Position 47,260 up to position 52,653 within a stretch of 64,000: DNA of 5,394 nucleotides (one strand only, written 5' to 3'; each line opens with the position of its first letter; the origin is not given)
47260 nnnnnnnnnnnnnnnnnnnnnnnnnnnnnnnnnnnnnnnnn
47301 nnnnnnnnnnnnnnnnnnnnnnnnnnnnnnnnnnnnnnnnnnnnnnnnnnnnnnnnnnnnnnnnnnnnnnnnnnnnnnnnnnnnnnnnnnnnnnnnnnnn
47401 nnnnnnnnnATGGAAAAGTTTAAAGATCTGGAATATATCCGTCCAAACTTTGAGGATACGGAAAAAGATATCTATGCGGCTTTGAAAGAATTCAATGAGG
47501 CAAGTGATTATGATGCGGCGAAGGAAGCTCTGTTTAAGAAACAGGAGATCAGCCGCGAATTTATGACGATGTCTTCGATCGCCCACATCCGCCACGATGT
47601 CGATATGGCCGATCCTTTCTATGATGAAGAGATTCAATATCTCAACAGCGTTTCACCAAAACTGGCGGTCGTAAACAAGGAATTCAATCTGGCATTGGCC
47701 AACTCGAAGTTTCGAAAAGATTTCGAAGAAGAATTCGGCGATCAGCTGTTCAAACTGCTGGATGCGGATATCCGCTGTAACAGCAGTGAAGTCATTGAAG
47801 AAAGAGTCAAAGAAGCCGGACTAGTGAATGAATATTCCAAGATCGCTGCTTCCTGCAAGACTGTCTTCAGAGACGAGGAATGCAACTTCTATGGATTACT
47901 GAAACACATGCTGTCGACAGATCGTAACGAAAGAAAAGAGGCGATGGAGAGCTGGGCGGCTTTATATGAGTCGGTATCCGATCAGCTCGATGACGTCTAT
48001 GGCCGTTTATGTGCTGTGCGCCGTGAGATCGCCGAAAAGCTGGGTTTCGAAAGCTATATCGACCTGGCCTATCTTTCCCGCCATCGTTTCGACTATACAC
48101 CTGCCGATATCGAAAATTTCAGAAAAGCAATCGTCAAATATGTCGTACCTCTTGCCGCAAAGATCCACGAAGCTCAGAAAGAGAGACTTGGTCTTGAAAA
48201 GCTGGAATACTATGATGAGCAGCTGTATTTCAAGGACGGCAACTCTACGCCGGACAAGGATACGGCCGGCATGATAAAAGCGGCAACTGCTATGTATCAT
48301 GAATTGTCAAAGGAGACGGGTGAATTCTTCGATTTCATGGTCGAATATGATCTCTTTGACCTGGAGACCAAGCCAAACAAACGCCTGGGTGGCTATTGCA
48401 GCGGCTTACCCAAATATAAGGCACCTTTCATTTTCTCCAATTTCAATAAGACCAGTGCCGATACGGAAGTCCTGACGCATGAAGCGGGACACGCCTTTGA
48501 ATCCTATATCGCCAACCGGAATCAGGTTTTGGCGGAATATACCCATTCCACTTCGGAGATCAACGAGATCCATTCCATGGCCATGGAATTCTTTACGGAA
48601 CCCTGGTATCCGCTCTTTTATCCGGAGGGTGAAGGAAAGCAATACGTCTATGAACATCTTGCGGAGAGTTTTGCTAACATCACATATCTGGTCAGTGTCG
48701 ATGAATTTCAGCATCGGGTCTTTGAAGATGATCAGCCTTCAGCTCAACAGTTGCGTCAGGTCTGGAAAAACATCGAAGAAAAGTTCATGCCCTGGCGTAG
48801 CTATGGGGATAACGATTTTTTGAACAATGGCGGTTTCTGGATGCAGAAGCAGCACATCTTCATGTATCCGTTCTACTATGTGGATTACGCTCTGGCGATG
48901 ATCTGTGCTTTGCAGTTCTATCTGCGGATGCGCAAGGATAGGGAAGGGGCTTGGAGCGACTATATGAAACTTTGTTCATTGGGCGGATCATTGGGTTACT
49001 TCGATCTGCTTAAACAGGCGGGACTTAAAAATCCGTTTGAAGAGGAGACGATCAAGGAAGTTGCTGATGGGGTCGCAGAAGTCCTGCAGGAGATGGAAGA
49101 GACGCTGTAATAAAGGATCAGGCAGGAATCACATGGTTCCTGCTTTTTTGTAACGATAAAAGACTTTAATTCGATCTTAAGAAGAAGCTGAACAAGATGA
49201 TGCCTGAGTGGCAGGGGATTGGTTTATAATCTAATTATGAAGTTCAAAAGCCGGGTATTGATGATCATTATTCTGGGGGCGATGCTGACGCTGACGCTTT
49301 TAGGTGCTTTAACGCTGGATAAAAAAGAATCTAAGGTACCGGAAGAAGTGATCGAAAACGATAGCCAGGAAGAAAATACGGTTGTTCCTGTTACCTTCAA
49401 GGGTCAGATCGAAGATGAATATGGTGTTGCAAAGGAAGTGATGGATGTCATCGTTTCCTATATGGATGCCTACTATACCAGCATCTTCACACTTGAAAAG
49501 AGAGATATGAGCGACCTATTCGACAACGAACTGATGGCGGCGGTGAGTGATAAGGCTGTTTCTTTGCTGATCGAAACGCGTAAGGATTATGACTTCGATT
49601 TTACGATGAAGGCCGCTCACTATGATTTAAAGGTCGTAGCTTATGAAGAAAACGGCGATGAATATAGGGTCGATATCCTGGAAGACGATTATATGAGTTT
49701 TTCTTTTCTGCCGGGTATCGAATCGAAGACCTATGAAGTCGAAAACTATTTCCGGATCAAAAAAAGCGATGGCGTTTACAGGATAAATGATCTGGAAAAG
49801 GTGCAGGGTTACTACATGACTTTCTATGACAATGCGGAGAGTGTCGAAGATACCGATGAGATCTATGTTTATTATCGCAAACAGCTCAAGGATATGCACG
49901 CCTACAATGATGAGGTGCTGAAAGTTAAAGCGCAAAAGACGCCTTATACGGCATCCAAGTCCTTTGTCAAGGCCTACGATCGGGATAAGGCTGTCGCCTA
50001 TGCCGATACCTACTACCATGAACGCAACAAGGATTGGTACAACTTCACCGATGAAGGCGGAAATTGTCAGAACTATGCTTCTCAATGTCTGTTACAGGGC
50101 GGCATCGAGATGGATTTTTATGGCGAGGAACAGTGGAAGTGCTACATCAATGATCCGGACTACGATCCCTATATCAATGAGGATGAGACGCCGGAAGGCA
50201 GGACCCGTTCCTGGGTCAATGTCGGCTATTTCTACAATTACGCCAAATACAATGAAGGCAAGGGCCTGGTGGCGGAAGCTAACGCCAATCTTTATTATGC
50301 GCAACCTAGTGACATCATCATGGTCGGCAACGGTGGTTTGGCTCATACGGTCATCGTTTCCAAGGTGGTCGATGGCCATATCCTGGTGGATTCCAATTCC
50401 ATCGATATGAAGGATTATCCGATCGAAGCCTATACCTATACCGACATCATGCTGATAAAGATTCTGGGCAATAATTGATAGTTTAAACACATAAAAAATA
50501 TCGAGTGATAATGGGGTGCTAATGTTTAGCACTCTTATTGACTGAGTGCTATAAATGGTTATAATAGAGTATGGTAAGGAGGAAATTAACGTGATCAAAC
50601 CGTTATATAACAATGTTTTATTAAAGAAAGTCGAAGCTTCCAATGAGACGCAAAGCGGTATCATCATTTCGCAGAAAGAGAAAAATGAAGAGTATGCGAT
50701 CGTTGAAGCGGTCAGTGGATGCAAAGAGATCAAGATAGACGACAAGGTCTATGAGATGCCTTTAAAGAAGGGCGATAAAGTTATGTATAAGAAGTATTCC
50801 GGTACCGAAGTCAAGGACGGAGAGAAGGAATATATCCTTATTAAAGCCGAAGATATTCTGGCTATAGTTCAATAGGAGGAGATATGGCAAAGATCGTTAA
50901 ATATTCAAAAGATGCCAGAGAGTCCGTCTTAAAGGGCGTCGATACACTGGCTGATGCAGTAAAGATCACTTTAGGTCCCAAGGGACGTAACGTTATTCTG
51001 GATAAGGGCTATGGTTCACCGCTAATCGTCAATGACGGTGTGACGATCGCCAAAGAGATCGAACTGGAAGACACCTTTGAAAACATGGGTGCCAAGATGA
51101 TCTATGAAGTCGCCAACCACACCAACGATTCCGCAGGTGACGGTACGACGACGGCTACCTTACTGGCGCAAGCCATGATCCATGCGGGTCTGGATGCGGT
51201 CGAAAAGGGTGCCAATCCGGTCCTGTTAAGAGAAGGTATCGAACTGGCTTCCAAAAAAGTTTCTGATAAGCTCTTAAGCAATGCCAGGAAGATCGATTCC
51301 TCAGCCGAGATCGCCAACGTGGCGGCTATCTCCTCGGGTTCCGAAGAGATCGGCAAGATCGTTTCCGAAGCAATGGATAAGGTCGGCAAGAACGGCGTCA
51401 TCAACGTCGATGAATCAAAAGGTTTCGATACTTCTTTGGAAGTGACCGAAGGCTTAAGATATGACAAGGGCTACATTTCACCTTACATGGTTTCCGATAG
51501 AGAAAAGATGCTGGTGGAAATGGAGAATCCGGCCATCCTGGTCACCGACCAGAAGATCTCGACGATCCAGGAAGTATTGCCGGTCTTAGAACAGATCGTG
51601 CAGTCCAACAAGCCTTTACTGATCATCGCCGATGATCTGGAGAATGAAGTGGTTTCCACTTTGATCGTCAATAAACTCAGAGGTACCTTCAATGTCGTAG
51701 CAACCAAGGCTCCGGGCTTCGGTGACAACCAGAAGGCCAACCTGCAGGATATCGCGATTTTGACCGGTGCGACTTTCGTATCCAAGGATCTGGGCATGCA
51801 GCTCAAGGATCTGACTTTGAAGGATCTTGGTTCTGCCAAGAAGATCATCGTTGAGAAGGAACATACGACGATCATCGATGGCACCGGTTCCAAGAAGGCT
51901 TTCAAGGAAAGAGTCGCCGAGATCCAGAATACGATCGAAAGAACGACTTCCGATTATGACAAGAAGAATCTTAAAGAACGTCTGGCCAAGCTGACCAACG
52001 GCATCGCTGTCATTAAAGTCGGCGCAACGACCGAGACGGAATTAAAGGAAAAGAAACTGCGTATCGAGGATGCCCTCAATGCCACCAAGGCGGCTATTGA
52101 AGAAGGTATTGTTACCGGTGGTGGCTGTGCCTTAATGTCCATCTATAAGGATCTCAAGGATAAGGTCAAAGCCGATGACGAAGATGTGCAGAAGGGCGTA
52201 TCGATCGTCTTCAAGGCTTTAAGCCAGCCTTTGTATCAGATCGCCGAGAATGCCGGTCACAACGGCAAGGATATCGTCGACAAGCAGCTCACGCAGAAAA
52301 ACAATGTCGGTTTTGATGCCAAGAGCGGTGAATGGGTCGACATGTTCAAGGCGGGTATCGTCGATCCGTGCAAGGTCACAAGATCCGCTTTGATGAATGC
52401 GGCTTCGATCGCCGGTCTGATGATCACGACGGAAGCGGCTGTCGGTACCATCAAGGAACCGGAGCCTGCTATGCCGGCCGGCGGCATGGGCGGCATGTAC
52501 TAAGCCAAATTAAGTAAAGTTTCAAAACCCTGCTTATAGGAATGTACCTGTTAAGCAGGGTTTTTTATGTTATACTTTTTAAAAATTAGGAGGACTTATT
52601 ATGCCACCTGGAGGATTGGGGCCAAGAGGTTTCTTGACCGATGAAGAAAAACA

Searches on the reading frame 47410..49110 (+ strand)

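Call 40: search_protein_families(library=pfam, proteins=[window:47410-49110:+], max_evalue=0.00001)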
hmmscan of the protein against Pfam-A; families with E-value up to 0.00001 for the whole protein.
window:47410-49110:+ (566 aa): 1 family
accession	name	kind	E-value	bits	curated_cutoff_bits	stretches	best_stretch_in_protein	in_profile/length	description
PF01432.26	Peptidase_M3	-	5e-32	112.3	27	1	167-551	3-455/457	Peptidase family M3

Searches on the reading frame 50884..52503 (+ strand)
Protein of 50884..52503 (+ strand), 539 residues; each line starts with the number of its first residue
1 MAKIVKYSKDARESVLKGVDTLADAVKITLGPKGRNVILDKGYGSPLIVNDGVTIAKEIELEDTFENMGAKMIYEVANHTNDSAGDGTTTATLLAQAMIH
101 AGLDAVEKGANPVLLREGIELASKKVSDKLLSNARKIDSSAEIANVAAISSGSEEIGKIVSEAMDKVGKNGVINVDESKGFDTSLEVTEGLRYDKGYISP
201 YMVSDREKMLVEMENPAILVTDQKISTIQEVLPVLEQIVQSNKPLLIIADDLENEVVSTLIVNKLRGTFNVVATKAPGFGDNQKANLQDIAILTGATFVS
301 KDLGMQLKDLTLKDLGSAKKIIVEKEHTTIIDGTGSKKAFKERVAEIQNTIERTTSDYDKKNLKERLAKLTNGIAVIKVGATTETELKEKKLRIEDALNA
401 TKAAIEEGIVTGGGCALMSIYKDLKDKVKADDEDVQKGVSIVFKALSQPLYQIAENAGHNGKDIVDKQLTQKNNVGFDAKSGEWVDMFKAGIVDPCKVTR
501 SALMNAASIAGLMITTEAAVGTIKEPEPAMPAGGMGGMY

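Call 40: search_protein_families(library=pfam, proteins=[window:50884-52503:+], max_evalue=0.00001)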
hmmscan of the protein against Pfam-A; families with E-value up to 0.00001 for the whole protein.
window:50884-52503:+ (539 aa): 1 family
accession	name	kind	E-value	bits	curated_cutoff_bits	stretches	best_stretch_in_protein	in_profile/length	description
PF00118.29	Cpn60_TCP1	-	1.1e-77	262.3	34.3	1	22-518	1-484/490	TCP-1/cpn60 chaperonin family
